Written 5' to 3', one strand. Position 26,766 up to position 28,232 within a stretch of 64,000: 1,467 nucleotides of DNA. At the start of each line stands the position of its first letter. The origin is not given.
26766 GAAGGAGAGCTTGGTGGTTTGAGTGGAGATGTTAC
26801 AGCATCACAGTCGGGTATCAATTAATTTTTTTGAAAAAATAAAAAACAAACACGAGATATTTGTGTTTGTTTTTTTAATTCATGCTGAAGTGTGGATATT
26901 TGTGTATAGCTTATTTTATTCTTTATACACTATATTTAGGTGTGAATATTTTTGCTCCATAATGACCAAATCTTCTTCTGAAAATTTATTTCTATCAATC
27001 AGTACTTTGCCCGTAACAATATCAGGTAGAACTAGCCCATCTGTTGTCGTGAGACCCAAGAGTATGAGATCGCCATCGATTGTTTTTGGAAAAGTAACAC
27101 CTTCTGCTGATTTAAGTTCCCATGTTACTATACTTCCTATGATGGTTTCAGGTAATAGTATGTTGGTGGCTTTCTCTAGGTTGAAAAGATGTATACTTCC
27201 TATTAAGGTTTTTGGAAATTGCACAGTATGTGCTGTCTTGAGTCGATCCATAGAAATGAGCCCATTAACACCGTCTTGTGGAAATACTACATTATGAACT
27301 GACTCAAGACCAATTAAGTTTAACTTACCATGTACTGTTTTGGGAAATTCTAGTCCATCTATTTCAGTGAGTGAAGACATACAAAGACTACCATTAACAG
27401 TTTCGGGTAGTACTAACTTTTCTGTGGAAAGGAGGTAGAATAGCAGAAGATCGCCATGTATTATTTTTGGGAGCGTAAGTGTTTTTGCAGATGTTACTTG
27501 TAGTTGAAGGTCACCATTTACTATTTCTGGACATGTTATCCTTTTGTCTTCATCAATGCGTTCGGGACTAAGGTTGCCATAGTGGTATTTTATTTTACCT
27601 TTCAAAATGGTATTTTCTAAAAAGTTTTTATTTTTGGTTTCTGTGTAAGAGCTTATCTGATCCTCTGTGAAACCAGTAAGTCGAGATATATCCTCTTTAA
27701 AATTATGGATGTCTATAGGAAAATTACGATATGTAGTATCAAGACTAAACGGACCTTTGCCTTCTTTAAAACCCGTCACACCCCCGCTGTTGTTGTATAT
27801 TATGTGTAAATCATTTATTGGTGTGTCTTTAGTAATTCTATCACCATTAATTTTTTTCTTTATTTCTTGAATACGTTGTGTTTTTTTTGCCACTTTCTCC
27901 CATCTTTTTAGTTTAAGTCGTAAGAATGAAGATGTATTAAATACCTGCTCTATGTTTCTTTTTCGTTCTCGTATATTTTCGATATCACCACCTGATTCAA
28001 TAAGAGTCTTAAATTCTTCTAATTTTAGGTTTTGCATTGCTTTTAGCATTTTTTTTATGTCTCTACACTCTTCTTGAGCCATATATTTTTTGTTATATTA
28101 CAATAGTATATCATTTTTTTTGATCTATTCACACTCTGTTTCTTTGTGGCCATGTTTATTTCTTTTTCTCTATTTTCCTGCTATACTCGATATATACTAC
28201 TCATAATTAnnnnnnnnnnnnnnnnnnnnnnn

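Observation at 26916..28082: Cytoplasmic leucine-rich-type repeat protein inside the type IV pilus locus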

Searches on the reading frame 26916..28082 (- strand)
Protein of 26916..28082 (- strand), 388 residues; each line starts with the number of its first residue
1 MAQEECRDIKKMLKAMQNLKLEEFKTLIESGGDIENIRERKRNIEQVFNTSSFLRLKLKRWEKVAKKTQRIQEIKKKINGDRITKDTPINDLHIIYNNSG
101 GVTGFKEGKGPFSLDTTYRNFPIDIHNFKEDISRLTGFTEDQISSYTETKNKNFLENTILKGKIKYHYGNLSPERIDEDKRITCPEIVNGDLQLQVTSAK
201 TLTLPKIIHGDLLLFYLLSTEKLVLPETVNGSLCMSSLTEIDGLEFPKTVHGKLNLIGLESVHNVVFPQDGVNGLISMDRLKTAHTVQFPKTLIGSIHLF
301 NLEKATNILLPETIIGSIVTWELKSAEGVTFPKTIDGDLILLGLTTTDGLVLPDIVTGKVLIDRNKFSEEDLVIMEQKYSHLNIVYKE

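Call 3: search_protein_families(library=pfam, proteins=[window:26916-28082:-], max_evalue=10)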
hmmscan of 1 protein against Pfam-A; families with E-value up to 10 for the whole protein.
window:26916-28082:- (388 aa): 1 family
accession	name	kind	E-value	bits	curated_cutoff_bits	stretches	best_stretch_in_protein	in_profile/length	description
PF16497.10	MHC_I_3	-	0.18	11.8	35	1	7-87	97-175/198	MHC-I family domain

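Call 4: search_protein_families(library=ncbifam, proteins=[window:26916-28082:-], max_evalue=10)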
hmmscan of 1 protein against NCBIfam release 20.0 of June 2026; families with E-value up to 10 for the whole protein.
window:26916-28082:- (388 aa): 0 families

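Call 5: search_solved_structures(query=window:26916-28082:-, max_evalue=10, show_alignments=2)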
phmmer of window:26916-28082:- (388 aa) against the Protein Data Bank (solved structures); distinct sequences matched with E-value up to 10: 0.

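Call 7: find_homologous_proteins(query=window:26916-28082:-, max_evalue=0.001)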
Query window:26916-28082:- (388 aa): 4 proteins with E <= 0.001 among 5336 candidates.
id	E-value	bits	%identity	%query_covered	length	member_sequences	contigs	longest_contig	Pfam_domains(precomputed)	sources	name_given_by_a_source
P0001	3.6e-235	798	93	100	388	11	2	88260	-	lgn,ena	-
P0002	1.9e-27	114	35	73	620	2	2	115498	PF04399.19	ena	-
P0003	1.6e-26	111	36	57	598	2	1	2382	-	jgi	jgi:hypothetical protein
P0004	7.3e-9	53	28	57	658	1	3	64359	-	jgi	-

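Call 11: search_protein_families(library=pfam, proteins=[P0002, P0003, P0004], max_evalue=1)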
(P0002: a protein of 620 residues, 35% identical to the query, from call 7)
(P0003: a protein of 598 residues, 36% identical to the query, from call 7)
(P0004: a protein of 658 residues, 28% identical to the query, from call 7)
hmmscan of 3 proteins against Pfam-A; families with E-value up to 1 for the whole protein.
P0002 (620 aa): 2 families
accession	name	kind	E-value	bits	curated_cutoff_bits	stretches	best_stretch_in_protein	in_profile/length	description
PF04399.18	Glutaredoxin2_C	-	6.1e-09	36.2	32.8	0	469-489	95-115/130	Glutaredoxin 2, C terminal domain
PF10849.13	DUF2654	-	0.011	16.4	25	1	190-229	13-53/70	Protein of unknown function (DUF2654)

P0003 (598 aa): 3 families
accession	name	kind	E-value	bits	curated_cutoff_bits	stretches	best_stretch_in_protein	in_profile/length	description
PF24448.1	T4_y05I_C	-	0.032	15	27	1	337-391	2-55/69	y05I-like putative transcription factor C-terminal domain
PF03471.22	CorC_HlyC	-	0.086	13.3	27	0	503-523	9-29/81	Transporter associated domain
PF16806.10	ExsD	-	0.17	12.6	27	1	322-348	33-59/79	Antiactivator protein ExsD N-terminal domain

P0004 (658 aa): 1 family
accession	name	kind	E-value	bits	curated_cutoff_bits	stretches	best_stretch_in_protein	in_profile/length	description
PF19059.5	DUF5755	-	0.096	13.3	25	1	274-320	26-70/91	Family of unknown function (DUF5755)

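Call 12: find_encoding_contigs(protein=P0001, flank=8000, max_places=4)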
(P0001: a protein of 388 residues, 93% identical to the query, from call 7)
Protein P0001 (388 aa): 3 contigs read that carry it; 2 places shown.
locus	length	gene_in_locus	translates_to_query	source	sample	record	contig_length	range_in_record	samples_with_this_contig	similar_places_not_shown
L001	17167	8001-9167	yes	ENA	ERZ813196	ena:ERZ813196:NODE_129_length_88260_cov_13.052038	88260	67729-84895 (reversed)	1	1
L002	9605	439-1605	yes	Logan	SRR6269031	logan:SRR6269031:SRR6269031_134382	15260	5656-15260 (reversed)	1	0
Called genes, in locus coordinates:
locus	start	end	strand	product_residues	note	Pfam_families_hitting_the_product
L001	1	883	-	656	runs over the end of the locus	PF13644:DKNYY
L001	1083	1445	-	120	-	PF14534:DUF4440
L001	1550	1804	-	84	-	-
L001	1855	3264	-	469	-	PF02481:DNA_processg_A (faint), PF18306:LDcluster4, PF03641:Lysine_decarbox, PF18306:LDcluster4, PF03641:Lysine_decarbox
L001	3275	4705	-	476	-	PF01425:Amidase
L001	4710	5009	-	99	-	PF02686:GatC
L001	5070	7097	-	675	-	PF22745:Nlig-Ia, PF01653:DNA_ligase_aden, PF03120:OB_DNA_ligase, PF12826:HHH_2, PF14520:HHH_5 (weak), PF00533:BRCT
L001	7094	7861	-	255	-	PF06750:A24_N_bact, PF01478:Peptidase_A24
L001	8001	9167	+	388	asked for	-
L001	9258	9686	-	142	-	PF07963:N_methyl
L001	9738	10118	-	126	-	PF00072:Response_reg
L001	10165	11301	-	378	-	PF11104:PilM_2, PF06723:MreB_Mbl (faint), PF14450:FtsA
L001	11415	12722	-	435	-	PF00140:Sigma70_r1_2, PF04542:Sigma70_r2, PF04539:Sigma70_r3, PF04545:Sigma70_r4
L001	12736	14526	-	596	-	PF01807:Zn_ribbon_DnaG, PF08275:DNAG_N, PF01751:Toprim, PF13362:Toprim_3 (weak), PF13662:Toprim_4, PF13155:Toprim_2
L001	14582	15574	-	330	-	PF01207:Dus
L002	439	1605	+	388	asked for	-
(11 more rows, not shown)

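Call 13: find_encoding_contigs(protein=P0002, flank=8000, max_places=4)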
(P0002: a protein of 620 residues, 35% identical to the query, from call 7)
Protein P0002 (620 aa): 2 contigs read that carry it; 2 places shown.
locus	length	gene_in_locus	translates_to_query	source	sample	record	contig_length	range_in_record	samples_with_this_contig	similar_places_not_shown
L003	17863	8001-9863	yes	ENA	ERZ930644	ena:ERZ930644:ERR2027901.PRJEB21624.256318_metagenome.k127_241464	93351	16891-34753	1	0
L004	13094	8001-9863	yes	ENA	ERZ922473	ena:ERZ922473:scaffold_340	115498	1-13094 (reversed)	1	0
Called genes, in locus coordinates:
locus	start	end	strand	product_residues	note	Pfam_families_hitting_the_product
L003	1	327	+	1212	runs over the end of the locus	PF04997:RNA_pol_Rpb1_1, PF00623:RNA_pol_Rpb1_2, PF04983:RNA_pol_Rpb1_3, PF05000:RNA_pol_Rpb1_4, PF04998:RNA_pol_Rpb1_5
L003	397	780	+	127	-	-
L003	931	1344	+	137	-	PF00164:Ribosom_S12_S23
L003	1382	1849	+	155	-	PF00177:Ribosomal_S7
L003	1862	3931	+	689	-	PF00009:GTP_EFTU, PF03144:GTP_EFTU_D2, PF22042:EF-G_D2, PF14492:EFG_III, PF16658:RF3_C, PF03764:EFG_IV, PF00679:EFG_C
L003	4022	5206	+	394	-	PF00009:GTP_EFTU, PF03144:GTP_EFTU_D2, PF03143:GTP_EFTU_D3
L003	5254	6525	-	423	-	PF02388:FemAB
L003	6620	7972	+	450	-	PF21799:MurD-like_N, PF02875:Mur_ligase_C (faint), PF08245:Mur_ligase_M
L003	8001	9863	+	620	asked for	PF04399:Glutaredoxin2_C (faint)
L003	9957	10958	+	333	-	PF00044:Gp_dh_N, PF02800:Gp_dh_C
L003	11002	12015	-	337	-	-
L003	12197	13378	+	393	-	PF00162:PGK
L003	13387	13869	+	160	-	-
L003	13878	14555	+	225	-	PF00121:TIM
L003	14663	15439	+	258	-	PF00072:Response_reg, PF08769:Spo0A_C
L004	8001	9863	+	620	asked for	PF04399:Glutaredoxin2_C (faint)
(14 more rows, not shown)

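Call 14: predict_structure(protein=window:26916-28082:-)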
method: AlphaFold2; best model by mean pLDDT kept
length: 388 residues; sequences in the alignment: 1
mean_pLDDT: 61.1   pTM: 0.49
mean pLDDT of the five models: 61.1, 60.5, 59.1, 59.0, 56.2
residues with pLDDT >= 90: 15; 70-90: 156; 50-70: 56; < 50: 161
segments of 3 or more residues with pLDDT < 50: 1-19, 21-28, 30-34, 36-38, 45-127, 144-182
pLDDT, mean of each block of 10 residues (from residue 1): 41 45 45 47 48 44 43 36 40 41 41 40 46 54 40 27 27 34 58 68 78 76 83 81 78 78 73 74 75 85 76 87 71 90 72 89 85 85 87
secondary structure, 60 per line:
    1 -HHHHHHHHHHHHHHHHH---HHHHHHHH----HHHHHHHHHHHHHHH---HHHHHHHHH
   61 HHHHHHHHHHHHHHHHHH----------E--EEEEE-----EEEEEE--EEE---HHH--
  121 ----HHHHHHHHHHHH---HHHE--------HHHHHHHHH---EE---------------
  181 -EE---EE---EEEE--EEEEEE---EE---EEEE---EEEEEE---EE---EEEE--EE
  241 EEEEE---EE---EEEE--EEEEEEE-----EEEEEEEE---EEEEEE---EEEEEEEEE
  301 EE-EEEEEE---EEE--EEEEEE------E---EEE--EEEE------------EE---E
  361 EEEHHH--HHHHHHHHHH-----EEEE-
elements in order: H2-18 H22-29 H34-48 H52-78 E92-96 E102-107 E110-112 H125-136 H152-160 E192-195 E198-203 E212-215 E219-224 E233-236 E239-245 E254-257 E260-266 E272-279 E283-288 E292-302 E304-309 E313-315 E318-323 E334-336 E339-342 E360-363 H369-378 E384-387

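Call 15: find_encoding_contigs(protein=P0004, flank=8000, max_places=3)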
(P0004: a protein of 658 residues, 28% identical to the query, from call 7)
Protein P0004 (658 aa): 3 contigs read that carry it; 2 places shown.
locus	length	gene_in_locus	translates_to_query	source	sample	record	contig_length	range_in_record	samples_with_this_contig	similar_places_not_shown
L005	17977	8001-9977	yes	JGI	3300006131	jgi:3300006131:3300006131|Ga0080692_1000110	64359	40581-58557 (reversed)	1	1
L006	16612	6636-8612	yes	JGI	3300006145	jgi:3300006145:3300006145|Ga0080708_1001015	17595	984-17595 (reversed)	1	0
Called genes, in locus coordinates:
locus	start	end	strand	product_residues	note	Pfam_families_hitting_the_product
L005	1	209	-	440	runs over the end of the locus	PF19295:SufBD_N, PF01458:SUFBD_core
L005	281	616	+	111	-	-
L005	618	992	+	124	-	-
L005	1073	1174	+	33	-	-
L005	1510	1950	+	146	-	PF00583:Acetyltransf_1, PF13673:Acetyltransf_10 (weak), PF13508:Acetyltransf_7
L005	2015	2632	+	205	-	PF00293:NUDIX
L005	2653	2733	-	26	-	-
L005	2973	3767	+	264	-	PF22769:DCD, PF00692:dUTPase, PF07866:DUF1653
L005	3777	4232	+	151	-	-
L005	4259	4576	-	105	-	-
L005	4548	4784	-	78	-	-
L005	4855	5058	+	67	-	-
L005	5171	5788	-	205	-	PF00300:His_Phos_1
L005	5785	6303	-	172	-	PF06695:Sm_multidrug_ex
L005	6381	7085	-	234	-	-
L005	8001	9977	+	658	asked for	-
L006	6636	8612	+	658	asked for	-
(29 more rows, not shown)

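Call 23: fold_search(model_id=the predicted structure, library=pdb)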
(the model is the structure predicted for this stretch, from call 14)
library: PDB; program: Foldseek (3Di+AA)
matches with E <= 10: 39; with E <= 0.001: 0
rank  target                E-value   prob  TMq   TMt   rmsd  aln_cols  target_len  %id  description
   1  7kr9                  8.7e-01  0.06  0.14  0.13  17.9       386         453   13  Bifunctional enzyme GlmU bound to Zn(II) (released 2021-12-01)
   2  3spt                  1.5e+00  0.03  0.13  0.12  18.0       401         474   11  Crystal structure of GlmU from Mycobacterium tuberculosis in complex with ACETYL COENZYME A and URIDINE-DIPHOSPHATE-N-AC (released 2012-08-08)
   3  7s43                  1.6e+00  0.02  0.10  0.14  11.8       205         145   10  Crystal structure of an N-acetyltransferase, C80T mutant, from Helicobacter pullorum in the presence of Coenzyme A and d (released 2021-09-22)
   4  4ihf_D                2.1e+00  0.05  0.14  0.15  13.0       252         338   10  Chasing Acyl Carrier Protein Through a Catalytic Cycle of Lipid A Production (released 2013-11-13)
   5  4e6t_B                2.3e+00  0.08  0.13  0.16  12.0       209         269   10  Structure of LpxA from Acinetobacter baumannii at 1.8A resolution (P212121 form) (released 2012-12-12)
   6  4ihh_E                2.4e+00  0.02  0.11  0.12  13.8       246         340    8  Chasing Acyl Carrier Protein Through a Catalytic Cycle of Lipid A Production (released 2013-11-13)
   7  3dj4                  2.7e+00  0.02  0.13  0.12  16.5       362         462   11  Crystal Structure of GlmU from Mycobacterium tuberculosis in complex with URIDINE-DIPHOSPHATE-N-ACETYLGLUCOSAMINE. (released 2009-05-19)
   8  8e73_G2               2.8e+00  0.01  0.08  0.10  13.7       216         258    9  Vigna radiata supercomplex I+III2 (full bridge) (released 2023-01-11)
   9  4k6r                  2.9e+00  0.02  0.14  0.12  17.6       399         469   11  Crystal structure of GlmU in complex with ATP (released 2014-04-16)
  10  3lm8_A                3.8e+00  0.28  0.11  0.19   4.4        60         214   17  Crystal Structure of Thiamine pyrophosphokinase from Bacillus subtilis, Northeast Structural Genomics Consortium Targe (released 2010-03-23)
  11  6ge9                  3.8e+00  0.02  0.14  0.13  17.3       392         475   11  Structure of Mycobacterium tuberculosis GlmU bound to Glc-1P and Ac-CoA (released 2018-05-02)
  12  9jyw_A                3.8e+00  0.01  0.09  0.13  14.3       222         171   13  Crystal structure of the gamma-carbonic anhydrase from the polyextremophilic bacterium Aeribacillus pallidus (released 2024-12-11)
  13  9hve_I                3.9e+00  0.02  0.09  0.07  12.1       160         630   11  Native human eIF2-eIF2B complex (released 2025-11-19)
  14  1xhd                  3.9e+00  0.01  0.08  0.13  14.7       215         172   13  X-ray crystal structure of putative acetyltransferase, product of BC4754 gene [Bacillus cereus] (released 2004-11-02)
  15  4e6t_A                4.4e+00  0.02  0.10  0.14  12.8       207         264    9  Structure of LpxA from Acinetobacter baumannii at 1.8A resolution (P212121 form) (released 2012-12-12)
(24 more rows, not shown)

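Call 30: search_protein_families(library=phrogs, proteins=[window:26916-28082:-, P0002, P0003, P0004], max_evalue=0.01)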
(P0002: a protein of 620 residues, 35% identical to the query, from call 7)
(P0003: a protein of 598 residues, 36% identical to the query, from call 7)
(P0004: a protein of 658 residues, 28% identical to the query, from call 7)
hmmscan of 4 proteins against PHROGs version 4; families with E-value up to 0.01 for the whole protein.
window:26916-28082:- (388 aa): 0 families

P0002 (620 aa): 0 families

P0003 (598 aa): 1 family
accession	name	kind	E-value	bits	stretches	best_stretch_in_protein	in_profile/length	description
phrog_28263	-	tail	0.0066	14.7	1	421-586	591-754/1400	tail fiber protein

P0004 (658 aa): 0 families

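Call 31: search_protein_representatives(alignment_id=A1)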
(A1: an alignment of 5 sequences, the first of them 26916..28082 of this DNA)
Query: 5 sequences, 590 profile positions. Proteins with E-value up to 0.001 (for the whole library): 2960; up to 1e-10: 2207; up to 1e-30: 1390. The best 150 are listed.
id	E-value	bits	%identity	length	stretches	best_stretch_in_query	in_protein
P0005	4.1e-287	969.9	-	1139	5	174-560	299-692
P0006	9.6e-269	909.2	-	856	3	5-558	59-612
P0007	9.7e-267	902.6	-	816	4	8-538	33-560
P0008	9.8e-267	902.6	-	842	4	3-556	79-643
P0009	3.4e-259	877.7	-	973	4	3-558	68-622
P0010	7.1e-258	873.3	-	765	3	4-558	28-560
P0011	5.1e-252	854.0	-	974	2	5-568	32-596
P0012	1.5e-246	835.9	-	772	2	3-552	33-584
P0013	3.7e-246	834.7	-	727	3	43-561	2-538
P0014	3.6e-243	824.8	-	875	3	6-561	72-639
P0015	3.7e-243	824.7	-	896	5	3-564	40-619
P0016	3.7e-238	808.2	-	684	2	4-538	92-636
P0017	2.1e-233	792.5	-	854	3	5-539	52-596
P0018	3.8e-225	765.3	-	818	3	5-558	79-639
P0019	2.3e-224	762.7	-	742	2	7-559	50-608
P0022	2.6e-219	746.0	-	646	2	4-546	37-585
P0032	2.1e-202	690.2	-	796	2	7-560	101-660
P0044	4.7e-190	649.4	-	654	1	3-588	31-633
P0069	3.6e-173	593.6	-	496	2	107-495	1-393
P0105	1.2e-154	532.4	-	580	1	2-543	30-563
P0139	2.8e-143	494.9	-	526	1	4-487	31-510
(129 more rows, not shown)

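Call 32: list_cluster_members(proteins=[P0005, P0006, P0007, P0010, P0016, P0022, P0044, P0069, P0105, P0139])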
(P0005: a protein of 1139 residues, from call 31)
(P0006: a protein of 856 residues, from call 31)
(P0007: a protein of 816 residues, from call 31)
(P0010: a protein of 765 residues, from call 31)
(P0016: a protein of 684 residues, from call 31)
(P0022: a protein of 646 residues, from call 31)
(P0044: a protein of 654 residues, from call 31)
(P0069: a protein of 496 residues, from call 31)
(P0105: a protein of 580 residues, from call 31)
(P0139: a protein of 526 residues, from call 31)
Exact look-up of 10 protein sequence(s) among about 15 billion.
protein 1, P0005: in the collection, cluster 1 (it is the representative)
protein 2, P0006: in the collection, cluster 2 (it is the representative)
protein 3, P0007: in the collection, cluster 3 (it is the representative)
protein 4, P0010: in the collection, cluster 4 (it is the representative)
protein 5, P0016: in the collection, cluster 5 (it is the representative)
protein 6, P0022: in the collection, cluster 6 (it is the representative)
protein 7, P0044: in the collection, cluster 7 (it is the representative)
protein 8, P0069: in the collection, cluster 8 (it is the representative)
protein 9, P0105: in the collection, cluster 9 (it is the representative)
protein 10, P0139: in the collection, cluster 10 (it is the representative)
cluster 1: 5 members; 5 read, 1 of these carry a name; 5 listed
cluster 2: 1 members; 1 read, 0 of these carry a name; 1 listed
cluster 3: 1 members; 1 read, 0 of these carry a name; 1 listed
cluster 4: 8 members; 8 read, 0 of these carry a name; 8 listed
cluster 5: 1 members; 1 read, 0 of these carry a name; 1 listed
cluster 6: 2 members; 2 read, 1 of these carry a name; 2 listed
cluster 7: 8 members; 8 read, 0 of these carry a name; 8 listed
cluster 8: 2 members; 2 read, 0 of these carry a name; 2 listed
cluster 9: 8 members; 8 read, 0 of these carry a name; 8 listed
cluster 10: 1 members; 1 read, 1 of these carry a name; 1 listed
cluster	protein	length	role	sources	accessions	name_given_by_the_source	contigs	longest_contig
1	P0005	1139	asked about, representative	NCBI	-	-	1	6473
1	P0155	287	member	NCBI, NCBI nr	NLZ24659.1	hypothetical protein GX888_02870, partial [Candidatus Dojkabacteria bacterium] | hypothetical protein [Candidatus Dojkabacteria bacterium]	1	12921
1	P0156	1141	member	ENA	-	-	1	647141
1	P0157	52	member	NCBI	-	-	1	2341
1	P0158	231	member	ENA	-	-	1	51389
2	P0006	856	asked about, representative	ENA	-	-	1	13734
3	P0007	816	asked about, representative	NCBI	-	-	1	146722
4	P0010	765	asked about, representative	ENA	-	-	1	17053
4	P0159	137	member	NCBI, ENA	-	-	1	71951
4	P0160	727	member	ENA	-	-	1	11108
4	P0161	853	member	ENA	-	-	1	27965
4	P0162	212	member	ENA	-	-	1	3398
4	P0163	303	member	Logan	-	-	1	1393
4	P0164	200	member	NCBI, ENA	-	-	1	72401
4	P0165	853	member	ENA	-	-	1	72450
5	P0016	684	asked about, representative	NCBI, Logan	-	-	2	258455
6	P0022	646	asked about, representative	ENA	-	-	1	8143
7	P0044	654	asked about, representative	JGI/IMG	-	-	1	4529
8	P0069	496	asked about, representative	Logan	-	-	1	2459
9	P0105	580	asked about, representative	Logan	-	-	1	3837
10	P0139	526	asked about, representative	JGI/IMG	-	hypothetical protein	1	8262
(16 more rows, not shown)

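Call 36: search_solved_structures(query=A2, max_evalue=10, show_alignments=3)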
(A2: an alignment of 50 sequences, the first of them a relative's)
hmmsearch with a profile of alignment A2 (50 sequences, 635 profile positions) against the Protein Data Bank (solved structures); distinct sequences matched with E-value up to 10: 1.
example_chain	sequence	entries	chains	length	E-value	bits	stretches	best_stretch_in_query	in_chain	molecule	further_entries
4puf_A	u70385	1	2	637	3.1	9.3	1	448-622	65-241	E3 ubiquitin-protein ligase SlrP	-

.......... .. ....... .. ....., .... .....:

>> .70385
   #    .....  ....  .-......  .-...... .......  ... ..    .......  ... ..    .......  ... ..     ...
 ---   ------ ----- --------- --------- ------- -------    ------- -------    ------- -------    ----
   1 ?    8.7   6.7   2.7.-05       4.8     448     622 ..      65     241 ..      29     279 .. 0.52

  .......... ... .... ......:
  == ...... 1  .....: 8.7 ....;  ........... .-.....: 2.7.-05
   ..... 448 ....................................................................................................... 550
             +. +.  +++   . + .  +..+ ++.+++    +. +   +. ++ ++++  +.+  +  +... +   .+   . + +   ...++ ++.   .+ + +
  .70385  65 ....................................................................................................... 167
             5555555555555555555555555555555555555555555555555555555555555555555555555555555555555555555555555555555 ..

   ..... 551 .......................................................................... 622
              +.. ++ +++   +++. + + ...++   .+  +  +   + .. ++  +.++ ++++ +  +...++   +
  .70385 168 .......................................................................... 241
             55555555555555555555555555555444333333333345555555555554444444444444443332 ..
